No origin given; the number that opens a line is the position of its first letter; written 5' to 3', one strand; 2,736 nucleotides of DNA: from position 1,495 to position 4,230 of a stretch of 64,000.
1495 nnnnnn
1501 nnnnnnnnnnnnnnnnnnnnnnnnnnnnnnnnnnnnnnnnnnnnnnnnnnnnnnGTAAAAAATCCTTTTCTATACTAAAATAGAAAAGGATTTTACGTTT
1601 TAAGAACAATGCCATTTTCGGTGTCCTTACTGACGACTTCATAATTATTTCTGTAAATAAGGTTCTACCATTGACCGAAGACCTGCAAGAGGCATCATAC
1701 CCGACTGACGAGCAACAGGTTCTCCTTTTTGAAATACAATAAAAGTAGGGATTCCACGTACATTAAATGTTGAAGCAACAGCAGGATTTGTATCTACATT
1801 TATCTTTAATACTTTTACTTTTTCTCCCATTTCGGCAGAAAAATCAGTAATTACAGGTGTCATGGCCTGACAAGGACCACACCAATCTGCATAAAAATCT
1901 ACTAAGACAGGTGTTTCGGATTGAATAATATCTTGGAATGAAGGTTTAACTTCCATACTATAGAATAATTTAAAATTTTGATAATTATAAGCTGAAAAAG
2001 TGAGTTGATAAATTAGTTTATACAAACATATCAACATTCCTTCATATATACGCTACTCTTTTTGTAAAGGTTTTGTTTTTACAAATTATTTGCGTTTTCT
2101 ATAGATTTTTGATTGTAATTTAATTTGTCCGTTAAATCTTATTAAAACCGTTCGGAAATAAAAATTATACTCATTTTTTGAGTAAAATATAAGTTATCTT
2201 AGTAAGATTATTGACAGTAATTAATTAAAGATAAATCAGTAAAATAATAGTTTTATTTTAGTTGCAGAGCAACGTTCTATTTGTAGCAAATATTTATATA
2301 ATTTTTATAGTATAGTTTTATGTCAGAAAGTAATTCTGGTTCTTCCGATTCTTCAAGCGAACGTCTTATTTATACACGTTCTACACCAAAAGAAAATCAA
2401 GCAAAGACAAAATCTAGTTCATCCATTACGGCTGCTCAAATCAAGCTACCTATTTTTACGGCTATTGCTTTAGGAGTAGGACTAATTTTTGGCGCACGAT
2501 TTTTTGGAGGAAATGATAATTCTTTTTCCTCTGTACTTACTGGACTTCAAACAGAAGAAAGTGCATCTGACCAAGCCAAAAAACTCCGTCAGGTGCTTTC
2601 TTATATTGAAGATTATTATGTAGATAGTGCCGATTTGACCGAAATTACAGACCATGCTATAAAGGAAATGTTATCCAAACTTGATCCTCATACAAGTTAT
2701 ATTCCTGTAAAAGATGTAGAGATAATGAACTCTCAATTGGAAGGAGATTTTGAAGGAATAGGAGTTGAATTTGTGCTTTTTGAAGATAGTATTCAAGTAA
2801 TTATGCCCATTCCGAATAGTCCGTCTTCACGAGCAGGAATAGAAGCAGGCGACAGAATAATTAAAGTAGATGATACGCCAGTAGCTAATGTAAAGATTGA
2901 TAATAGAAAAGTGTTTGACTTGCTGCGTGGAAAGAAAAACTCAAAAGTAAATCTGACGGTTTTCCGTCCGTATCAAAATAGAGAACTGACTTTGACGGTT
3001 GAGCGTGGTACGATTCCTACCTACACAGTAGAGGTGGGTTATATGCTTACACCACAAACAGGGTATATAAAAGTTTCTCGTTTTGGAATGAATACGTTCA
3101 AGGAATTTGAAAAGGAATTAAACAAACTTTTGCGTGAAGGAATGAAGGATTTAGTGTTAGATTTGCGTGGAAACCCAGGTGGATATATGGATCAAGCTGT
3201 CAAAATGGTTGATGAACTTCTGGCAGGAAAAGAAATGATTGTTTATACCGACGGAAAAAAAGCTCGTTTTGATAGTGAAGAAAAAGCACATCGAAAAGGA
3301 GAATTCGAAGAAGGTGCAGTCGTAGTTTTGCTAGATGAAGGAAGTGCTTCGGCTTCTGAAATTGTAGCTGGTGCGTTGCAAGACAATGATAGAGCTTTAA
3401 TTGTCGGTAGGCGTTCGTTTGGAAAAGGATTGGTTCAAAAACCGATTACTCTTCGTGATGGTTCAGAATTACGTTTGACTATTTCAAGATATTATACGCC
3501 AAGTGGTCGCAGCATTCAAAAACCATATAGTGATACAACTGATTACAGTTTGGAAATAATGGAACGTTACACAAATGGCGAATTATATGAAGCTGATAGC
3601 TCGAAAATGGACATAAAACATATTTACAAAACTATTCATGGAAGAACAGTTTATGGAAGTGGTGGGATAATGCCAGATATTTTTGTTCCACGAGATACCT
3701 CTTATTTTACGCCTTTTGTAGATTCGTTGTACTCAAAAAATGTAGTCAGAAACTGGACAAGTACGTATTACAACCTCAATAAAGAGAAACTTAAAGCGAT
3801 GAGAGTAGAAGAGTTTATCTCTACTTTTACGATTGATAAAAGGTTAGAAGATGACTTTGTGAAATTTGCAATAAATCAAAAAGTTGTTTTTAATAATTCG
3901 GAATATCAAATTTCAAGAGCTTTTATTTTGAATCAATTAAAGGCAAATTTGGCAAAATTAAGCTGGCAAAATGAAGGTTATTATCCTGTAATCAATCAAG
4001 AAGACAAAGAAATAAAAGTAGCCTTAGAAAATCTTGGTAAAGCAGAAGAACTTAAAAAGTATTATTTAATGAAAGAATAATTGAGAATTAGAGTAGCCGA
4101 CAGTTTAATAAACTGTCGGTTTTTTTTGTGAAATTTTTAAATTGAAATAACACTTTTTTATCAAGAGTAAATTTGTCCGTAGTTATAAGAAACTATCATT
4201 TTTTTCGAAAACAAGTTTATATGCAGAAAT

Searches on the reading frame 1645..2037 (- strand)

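Call 82: search_protein_families(library=pfam, proteins=[window:1645-2037:-], max_evalue=0.001)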
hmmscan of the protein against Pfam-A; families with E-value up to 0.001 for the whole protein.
window:1645-2037:- (130 aa): 9 families
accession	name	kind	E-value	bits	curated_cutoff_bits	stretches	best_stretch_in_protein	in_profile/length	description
PF00085.26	Thioredoxin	-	1.2e-28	99.5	23.5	1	31-124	7-101/103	Thioredoxin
PF13098.12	Thioredoxin_2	-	1.2e-09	38.9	27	1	39-121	3-101/104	Thioredoxin-like domain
PF13905.12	Thioredoxin_8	-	1.2e-08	35.6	27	1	43-84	3-46/94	Thioredoxin-like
PF00578.27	AhpC-TSA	-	7.1e-08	32.9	26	1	33-115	19-101/124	AhpC/TSA family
PF13899.12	Thioredoxin_7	-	1.6e-06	28.6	27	1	39-102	15-81/83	Thioredoxin-like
PF13728.12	TraF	-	2.8e-06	27.8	23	1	45-118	133-217/224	F plasmid transfer operon protein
PF08534.16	Redoxin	-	3.1e-06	27.5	26.6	1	35-114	24-106/148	Redoxin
PF14595.12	Thioredoxin_9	-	6.7e-05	23.2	25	1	46-105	46-107/129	Thioredoxin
PF02114.22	Phosducin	-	0.00048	19.6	23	1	21-108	123-211/265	Phosducin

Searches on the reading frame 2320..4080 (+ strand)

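Call 25: search_protein_families(library=pfam, proteins=[window:2320-4080:+])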
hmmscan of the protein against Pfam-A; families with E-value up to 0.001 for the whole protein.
window:2320-4080:+ (586 aa): 5 families
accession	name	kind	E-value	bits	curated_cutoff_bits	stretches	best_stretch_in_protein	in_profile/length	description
PF03572.23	Peptidase_S41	-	2.1e-49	167.7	24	1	247-401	2-156/165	Peptidase family S41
PF13180.12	PDZ_2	-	1.8e-11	44.6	27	1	146-227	2-80/80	PDZ domain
PF17820.7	PDZ_6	-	2.1e-09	37.4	27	1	164-214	6-52/54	PDZ domain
PF00595.29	PDZ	-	2.1e-07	31.7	23.2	1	150-214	15-80/81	PDZ domain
PF22694.1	CtpB_N-like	-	3.1e-06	28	27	1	51-128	3-81/85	Activating protease CtpB N-terminal domain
